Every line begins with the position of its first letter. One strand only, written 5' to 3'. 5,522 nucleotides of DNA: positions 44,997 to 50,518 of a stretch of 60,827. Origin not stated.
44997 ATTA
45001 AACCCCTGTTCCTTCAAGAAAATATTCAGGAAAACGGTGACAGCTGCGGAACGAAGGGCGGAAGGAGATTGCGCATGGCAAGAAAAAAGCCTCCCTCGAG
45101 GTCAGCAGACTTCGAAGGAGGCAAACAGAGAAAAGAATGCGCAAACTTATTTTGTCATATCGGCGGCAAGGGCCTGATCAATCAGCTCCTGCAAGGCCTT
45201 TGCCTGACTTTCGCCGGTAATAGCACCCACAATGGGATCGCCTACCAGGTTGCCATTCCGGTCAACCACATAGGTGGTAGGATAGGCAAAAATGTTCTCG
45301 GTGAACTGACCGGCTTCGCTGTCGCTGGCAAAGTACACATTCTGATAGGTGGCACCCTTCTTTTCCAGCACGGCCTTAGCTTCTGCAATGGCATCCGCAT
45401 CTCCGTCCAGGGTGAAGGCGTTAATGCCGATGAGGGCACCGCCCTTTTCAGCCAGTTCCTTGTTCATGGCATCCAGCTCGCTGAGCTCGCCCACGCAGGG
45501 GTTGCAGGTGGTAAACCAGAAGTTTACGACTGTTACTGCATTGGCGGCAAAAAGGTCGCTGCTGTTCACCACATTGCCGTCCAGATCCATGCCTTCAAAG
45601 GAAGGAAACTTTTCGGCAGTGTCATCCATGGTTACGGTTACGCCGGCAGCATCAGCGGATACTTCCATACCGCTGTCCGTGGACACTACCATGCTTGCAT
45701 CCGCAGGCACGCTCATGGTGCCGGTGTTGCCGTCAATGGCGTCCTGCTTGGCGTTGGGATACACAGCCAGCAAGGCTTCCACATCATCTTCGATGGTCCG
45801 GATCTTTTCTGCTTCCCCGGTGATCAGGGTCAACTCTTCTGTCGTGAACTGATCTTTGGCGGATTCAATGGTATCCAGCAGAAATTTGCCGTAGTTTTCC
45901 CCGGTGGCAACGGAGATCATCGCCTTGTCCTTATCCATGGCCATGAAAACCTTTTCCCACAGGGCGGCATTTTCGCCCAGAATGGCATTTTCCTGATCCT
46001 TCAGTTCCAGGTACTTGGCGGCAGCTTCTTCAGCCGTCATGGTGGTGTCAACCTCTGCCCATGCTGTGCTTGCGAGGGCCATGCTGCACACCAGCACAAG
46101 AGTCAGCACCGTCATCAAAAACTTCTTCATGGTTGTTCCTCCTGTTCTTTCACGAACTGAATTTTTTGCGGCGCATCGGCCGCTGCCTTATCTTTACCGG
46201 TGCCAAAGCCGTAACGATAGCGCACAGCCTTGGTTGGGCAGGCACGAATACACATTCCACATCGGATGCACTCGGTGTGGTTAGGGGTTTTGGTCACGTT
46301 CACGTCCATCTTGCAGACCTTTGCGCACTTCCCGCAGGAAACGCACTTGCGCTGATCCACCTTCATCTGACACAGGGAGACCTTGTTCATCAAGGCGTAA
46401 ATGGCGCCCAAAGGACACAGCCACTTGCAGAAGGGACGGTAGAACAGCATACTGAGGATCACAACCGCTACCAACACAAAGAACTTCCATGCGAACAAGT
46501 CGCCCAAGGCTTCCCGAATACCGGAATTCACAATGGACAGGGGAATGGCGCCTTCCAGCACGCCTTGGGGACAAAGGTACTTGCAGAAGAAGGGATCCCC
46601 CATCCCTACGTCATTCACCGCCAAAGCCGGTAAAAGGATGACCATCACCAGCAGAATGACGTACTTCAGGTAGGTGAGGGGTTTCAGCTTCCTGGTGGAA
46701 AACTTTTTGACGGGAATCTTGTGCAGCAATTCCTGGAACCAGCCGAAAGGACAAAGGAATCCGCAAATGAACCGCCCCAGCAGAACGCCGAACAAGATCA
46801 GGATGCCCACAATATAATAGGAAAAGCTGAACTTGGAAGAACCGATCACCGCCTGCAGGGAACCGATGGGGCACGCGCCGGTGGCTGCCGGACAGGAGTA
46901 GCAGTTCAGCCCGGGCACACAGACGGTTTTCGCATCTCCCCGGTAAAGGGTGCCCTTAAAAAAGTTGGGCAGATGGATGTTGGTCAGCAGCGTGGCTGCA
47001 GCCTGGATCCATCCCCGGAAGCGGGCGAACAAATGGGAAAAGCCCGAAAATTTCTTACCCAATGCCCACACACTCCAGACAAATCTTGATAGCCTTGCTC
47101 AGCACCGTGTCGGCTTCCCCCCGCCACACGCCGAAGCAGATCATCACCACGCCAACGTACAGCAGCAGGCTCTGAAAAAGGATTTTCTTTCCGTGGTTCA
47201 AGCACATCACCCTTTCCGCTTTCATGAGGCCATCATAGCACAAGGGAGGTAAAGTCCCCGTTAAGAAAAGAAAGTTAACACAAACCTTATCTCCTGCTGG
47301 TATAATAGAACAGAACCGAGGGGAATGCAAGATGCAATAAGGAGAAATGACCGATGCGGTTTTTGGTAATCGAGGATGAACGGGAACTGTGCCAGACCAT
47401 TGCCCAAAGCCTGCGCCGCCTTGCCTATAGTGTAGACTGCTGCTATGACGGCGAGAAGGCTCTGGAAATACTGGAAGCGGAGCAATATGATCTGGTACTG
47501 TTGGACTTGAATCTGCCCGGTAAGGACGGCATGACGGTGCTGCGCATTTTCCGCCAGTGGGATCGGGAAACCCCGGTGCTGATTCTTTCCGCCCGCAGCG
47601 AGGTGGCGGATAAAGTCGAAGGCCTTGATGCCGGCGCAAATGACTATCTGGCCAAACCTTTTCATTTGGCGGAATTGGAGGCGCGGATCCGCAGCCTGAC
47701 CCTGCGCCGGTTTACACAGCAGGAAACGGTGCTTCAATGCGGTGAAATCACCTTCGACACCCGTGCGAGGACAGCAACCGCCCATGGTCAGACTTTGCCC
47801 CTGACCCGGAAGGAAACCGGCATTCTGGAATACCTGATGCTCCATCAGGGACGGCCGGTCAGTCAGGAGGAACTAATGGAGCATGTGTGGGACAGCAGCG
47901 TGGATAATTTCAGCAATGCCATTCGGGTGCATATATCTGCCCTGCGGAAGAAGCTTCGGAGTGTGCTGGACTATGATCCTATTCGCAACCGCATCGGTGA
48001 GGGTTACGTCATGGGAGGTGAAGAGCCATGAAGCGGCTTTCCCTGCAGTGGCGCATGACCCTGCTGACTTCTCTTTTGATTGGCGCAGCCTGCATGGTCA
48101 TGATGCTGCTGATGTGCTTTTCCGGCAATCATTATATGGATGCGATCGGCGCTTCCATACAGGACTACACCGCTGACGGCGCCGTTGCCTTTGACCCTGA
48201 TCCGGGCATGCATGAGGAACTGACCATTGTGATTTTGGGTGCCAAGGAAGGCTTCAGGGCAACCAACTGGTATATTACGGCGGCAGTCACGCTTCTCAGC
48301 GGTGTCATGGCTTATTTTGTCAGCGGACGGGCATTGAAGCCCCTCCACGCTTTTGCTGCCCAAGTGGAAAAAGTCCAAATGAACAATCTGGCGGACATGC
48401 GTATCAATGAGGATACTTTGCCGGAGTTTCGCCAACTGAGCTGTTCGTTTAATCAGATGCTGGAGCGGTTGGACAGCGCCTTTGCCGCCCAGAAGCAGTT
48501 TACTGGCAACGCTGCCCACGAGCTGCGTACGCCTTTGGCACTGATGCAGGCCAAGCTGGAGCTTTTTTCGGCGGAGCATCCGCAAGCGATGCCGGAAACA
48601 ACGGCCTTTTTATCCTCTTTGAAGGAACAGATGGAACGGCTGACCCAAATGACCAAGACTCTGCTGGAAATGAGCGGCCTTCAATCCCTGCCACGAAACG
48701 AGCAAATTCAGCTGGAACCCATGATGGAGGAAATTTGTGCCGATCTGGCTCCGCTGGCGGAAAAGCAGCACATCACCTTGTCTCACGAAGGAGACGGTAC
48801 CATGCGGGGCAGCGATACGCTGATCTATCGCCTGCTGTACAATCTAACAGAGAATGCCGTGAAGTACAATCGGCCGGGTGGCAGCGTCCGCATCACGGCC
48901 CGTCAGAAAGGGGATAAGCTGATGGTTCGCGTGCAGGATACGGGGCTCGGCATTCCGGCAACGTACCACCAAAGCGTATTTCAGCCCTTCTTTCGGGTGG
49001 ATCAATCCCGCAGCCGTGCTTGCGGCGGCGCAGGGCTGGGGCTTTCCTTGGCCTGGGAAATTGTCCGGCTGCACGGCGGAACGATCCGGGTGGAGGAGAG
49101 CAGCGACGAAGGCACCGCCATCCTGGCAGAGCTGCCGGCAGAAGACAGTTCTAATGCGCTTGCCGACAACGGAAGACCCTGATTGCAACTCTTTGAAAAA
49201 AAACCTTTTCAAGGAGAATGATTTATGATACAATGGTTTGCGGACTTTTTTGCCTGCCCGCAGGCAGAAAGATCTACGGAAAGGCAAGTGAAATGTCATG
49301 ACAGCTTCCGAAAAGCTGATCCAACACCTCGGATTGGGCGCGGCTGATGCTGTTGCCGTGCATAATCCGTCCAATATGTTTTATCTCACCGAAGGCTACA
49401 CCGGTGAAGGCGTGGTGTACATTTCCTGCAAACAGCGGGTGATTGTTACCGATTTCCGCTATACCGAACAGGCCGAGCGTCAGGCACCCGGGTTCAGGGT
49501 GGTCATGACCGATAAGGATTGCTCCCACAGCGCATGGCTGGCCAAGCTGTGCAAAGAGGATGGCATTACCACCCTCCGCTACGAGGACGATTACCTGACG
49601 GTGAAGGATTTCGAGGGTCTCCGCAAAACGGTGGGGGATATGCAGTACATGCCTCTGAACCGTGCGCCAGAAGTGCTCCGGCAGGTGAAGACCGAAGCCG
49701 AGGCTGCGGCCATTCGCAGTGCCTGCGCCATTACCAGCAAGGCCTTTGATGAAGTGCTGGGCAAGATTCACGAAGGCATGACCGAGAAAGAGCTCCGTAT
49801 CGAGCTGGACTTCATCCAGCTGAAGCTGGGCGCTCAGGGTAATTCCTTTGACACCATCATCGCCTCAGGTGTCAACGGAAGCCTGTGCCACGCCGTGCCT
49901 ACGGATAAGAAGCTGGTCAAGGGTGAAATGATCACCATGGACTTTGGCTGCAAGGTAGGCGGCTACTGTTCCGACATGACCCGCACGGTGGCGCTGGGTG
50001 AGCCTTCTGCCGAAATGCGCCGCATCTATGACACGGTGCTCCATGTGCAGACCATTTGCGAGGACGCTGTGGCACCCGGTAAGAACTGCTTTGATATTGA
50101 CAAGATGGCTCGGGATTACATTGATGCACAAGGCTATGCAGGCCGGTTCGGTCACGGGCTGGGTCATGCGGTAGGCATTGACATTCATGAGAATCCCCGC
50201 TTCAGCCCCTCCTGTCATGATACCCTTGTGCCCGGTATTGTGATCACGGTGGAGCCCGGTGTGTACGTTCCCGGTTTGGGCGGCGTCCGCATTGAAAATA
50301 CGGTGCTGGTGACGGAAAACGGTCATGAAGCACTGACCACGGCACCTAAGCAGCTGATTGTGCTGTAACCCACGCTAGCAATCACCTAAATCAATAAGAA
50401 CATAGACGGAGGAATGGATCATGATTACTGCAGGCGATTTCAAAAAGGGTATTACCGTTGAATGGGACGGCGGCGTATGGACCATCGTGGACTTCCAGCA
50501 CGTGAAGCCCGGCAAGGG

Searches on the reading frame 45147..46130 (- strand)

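Call 71: search_protein_families(library=pfam, proteins=[window:45147-46130:-], max_evalue=0.00001)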
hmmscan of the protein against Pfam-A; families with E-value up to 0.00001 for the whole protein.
window:45147-46130:- (327 aa): 2 families
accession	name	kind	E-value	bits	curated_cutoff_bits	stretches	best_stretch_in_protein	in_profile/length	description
PF00578.27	AhpC-TSA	-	1.4e-13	51.3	26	1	173-295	3-121/124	AhpC/TSA family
PF08534.16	Redoxin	-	5e-13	49.5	26.6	1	173-311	4-145/148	Redoxin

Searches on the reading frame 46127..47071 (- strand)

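Call 72: search_protein_families(library=pfam, proteins=[window:46127-47071:-], max_evalue=0.00001)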
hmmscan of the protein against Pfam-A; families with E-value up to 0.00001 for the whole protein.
window:46127-47071:- (314 aa): 4 families
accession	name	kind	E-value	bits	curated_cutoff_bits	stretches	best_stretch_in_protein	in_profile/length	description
PF12801.12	Fer4_5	-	1.5e-22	79.8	22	2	87-126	8-47/48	4Fe-4S binding domain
PF00037.32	Fer4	-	1.7e-10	40.7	21.1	1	264-283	4-23/24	4Fe-4S binding domain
PF12838.12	Fer4_7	-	5.3e-09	36.8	27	0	268-290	2-24/52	4Fe-4S dicluster domain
PF13237.11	Fer4_10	-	4.3e-07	30.2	25.5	0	236-279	2-53/53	4Fe-4S dicluster domain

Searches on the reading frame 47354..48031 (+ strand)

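Call 72: search_protein_families(library=pfam, proteins=[window:47354-48031:+], max_evalue=0.00001)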
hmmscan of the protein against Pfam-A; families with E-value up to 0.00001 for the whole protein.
window:47354-48031:+ (225 aa): 2 families
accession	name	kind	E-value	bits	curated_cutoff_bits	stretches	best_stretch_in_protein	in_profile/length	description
PF00072.30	Response_reg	-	1.6e-30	105.9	30.2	1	4-113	2-111/111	Response regulator receiver domain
PF00486.34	Trans_reg_C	-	1.7e-20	73.3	26.2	1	145-220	1-77/77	Transcriptional regulatory protein, C terminal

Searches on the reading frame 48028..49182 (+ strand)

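Call 72: search_protein_families(library=pfam, proteins=[window:48028-49182:+], max_evalue=0.00001)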
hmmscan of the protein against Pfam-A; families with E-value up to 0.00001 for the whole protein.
window:48028-49182:+ (384 aa): 3 families
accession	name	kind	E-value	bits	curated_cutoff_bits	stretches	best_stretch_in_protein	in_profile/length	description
PF02518.31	HATPase_c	-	1.1e-25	90.6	26.4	1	264-372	4-110/111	Histidine kinase-, DNA gyrase B-, and HSP90-like ATPase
PF00512.31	HisKA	-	8.9e-12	45.3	26.9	1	154-218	1-63/66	His Kinase A (phospho-acceptor) domain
PF00672.30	HAMP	-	1.4e-06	29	25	1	97-148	1-51/53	HAMP domain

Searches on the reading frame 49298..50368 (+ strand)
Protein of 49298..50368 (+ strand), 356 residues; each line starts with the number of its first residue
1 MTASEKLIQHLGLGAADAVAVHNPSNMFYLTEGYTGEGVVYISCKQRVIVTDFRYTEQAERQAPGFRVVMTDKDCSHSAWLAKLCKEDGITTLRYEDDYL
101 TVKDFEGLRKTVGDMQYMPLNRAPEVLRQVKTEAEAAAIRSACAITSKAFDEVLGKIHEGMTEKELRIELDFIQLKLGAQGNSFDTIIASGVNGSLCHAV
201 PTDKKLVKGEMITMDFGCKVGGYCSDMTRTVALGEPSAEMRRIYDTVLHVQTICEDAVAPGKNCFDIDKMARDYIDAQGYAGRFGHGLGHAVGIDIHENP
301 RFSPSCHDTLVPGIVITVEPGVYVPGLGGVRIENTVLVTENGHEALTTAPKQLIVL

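Call 72: search_protein_families(library=pfam, proteins=[window:49298-50368:+], max_evalue=0.00001)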
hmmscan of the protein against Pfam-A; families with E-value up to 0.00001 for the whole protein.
window:49298-50368:+ (356 aa): 2 families
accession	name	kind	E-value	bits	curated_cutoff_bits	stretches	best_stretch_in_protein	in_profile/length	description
PF00557.29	Peptidase_M24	-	4.9e-70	236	23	1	138-340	2-208/208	Metallopeptidase family M24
PF01321.24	Creatinase_N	-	9e-15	55.8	22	1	5-130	3-128/128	Creatinase/Prolidase N-terminal domain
